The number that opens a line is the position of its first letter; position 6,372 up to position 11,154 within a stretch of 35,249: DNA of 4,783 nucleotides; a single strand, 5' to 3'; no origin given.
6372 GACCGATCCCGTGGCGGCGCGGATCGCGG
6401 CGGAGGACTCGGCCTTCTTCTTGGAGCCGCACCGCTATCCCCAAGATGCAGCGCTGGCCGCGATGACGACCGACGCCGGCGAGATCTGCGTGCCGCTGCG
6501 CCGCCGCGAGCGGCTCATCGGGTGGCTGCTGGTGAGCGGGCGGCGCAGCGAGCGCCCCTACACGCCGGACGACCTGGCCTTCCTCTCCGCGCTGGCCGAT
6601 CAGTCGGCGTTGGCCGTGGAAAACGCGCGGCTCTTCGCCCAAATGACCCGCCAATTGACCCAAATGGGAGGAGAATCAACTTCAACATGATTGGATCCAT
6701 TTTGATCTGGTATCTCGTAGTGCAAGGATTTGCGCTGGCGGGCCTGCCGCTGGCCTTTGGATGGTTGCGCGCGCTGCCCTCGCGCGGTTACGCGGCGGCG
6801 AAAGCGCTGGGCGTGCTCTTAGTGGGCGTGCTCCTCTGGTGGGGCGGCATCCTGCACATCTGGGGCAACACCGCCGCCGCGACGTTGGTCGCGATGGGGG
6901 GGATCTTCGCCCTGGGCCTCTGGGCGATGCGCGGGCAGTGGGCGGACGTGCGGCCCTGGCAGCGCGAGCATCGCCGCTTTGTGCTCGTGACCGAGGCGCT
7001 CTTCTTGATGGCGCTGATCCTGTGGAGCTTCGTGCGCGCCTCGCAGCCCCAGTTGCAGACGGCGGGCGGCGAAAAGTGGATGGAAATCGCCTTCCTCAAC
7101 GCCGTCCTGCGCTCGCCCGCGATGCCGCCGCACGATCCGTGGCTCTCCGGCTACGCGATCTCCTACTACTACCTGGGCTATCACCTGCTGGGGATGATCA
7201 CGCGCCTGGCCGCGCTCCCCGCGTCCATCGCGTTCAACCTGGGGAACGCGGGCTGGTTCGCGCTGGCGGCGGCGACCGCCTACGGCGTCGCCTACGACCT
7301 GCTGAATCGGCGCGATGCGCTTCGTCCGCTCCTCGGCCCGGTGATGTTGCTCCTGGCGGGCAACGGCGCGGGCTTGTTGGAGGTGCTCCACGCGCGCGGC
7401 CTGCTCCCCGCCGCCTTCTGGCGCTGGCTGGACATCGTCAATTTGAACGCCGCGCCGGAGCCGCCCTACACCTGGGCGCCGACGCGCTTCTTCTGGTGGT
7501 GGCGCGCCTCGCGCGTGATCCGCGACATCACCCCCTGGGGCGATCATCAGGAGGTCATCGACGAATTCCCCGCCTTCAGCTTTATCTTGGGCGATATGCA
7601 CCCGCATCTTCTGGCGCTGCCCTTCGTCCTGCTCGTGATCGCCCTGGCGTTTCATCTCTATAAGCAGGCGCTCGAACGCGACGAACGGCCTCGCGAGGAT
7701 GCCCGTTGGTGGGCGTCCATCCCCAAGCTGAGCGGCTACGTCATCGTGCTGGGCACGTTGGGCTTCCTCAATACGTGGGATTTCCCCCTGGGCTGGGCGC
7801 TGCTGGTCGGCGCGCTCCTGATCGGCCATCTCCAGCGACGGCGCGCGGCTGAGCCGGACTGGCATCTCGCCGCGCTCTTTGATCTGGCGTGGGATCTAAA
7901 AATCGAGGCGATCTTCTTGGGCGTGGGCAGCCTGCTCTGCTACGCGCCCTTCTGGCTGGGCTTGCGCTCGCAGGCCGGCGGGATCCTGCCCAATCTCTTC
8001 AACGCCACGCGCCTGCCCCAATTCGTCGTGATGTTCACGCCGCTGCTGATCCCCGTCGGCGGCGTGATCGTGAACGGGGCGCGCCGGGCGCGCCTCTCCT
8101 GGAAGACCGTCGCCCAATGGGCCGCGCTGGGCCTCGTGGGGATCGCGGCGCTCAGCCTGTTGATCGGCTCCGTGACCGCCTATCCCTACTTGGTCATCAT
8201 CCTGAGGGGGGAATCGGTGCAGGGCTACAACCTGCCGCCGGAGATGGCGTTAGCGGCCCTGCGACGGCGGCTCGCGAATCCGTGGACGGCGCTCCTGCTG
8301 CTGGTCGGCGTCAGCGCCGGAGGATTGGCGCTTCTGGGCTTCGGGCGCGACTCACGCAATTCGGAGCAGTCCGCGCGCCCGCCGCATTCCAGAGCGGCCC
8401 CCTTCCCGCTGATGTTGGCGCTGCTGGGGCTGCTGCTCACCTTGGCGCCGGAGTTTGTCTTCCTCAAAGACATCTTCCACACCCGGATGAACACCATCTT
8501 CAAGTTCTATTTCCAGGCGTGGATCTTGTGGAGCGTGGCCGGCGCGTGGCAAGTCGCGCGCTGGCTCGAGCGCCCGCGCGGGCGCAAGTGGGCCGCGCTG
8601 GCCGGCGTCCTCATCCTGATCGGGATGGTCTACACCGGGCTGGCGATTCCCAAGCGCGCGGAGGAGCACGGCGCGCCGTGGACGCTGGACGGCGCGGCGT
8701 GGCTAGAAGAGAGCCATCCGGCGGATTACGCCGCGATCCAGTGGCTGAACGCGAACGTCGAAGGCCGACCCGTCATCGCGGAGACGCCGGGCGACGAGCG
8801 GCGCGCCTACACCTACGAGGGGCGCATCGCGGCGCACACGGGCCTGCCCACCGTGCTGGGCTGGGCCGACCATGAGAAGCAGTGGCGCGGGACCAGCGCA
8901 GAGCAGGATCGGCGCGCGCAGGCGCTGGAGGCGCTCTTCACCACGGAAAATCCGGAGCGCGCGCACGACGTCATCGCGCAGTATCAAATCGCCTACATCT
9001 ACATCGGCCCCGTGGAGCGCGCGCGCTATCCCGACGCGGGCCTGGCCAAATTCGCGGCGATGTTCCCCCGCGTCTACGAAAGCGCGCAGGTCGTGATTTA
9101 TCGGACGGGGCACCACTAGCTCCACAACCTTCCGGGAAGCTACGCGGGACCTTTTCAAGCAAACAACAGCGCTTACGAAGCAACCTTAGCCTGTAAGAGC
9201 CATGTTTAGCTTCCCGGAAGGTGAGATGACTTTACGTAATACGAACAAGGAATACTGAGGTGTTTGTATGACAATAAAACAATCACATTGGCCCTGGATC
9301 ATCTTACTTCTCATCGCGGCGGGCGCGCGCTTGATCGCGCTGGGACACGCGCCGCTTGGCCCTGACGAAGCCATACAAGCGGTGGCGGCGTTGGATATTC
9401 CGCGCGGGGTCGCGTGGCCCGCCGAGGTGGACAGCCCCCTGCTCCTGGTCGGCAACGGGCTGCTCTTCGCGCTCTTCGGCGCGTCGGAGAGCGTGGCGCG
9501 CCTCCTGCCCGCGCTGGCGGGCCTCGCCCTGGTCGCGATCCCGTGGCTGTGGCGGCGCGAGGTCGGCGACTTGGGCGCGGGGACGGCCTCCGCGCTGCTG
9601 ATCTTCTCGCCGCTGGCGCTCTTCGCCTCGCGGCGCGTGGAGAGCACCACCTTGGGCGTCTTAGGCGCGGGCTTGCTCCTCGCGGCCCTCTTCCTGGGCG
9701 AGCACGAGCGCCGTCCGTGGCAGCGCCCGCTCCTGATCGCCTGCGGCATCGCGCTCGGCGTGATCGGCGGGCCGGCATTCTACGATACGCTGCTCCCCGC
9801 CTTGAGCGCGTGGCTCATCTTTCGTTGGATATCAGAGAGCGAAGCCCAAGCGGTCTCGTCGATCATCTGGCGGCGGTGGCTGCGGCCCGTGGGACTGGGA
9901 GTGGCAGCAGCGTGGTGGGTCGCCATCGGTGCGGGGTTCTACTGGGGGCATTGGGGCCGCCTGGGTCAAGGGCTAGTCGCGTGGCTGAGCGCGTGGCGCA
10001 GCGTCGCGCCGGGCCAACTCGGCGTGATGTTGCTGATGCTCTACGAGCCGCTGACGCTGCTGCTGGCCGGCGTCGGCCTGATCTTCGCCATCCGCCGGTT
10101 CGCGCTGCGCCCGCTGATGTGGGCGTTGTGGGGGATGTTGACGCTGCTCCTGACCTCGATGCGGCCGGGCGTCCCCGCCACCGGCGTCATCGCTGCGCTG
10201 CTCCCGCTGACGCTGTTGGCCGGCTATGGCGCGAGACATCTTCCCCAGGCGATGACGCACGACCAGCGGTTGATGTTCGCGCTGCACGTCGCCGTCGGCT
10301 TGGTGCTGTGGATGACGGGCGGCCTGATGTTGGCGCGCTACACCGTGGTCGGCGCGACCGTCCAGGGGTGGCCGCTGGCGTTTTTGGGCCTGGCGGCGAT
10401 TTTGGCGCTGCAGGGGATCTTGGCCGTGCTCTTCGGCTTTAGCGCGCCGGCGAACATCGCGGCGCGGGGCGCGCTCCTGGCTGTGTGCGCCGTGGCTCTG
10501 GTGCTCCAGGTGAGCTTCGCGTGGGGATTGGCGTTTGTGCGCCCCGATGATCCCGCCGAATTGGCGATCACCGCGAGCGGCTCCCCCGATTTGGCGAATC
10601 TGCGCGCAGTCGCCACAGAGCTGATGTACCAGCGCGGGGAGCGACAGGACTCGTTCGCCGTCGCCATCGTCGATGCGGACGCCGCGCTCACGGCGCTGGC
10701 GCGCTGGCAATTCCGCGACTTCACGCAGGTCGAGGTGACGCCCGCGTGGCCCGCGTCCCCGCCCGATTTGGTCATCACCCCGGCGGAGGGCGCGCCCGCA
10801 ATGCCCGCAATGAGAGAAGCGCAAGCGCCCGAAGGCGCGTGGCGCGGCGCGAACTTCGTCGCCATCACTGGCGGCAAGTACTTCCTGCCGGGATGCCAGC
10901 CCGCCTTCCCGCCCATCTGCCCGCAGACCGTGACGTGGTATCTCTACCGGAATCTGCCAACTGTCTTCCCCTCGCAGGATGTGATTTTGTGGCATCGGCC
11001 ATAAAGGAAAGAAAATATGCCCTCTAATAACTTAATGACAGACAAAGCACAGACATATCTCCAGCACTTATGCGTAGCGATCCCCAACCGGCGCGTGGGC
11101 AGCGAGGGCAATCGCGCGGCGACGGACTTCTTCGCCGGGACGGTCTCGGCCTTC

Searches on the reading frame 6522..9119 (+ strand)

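Call 7: search_protein_families(library=pfam, proteins=[window:6522-9119:+], max_evalue=0.001)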
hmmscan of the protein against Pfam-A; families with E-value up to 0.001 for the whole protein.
window:6522-9119:+ (865 aa): 1 family
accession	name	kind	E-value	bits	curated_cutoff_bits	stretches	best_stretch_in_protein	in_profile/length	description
PF10060.15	DUF2298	-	5.4e-107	359.2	27.8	1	100-670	1-488/488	Uncharacterized membrane protein (DUF2298)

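Call 78: search_protein_families(library=ncbifam, proteins=[window:6522-9119:+], max_evalue=0.001)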
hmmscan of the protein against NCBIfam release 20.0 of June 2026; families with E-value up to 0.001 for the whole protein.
window:6522-9119:+ (865 aa): 1 family
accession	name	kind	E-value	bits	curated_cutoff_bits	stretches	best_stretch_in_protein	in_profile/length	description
TIGR03662.1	Chlor_Arch_YYY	subfamily_domain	1.9e-153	512.8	300.25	1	58-862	3-726/727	chlor_Arch_YYY domain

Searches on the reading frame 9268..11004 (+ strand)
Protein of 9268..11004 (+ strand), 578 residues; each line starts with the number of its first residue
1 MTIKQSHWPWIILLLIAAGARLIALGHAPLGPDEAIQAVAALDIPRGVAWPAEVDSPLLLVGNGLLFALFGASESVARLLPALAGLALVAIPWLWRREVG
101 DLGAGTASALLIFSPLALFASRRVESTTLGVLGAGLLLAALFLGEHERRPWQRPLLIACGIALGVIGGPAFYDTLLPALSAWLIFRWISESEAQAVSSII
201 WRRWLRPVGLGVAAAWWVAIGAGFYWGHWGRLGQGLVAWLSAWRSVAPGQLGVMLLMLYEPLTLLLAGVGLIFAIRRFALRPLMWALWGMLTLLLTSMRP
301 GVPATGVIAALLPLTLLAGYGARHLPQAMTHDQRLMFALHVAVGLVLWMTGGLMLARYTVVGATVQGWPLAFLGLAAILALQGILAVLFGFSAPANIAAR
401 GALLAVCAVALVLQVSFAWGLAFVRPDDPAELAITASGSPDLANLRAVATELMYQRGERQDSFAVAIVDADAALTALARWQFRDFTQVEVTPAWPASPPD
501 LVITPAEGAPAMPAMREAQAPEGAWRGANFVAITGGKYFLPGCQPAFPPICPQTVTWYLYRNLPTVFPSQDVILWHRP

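Call 7: search_protein_families(library=pfam, proteins=[window:9268-11004:+], max_evalue=0.001)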
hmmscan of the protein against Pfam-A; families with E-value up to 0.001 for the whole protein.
window:9268-11004:+ (578 aa): 0 families

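Call 66: search_protein_families(library=pfam, proteins=[window:9268-11004:+], max_evalue=0.01)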
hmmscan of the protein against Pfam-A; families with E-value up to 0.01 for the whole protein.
window:9268-11004:+ (578 aa): 0 families

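Call 78: search_protein_families(library=ncbifam, proteins=[window:9268-11004:+], max_evalue=0.001)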
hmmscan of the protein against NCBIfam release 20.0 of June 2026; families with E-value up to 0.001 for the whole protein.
window:9268-11004:+ (578 aa): 1 family
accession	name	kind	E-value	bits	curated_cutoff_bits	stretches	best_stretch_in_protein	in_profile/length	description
TIGR03663.1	TIGR03663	subfamily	2e-18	66.6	126.25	1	11-449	5-399/435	flippase activity-associated protein Agl23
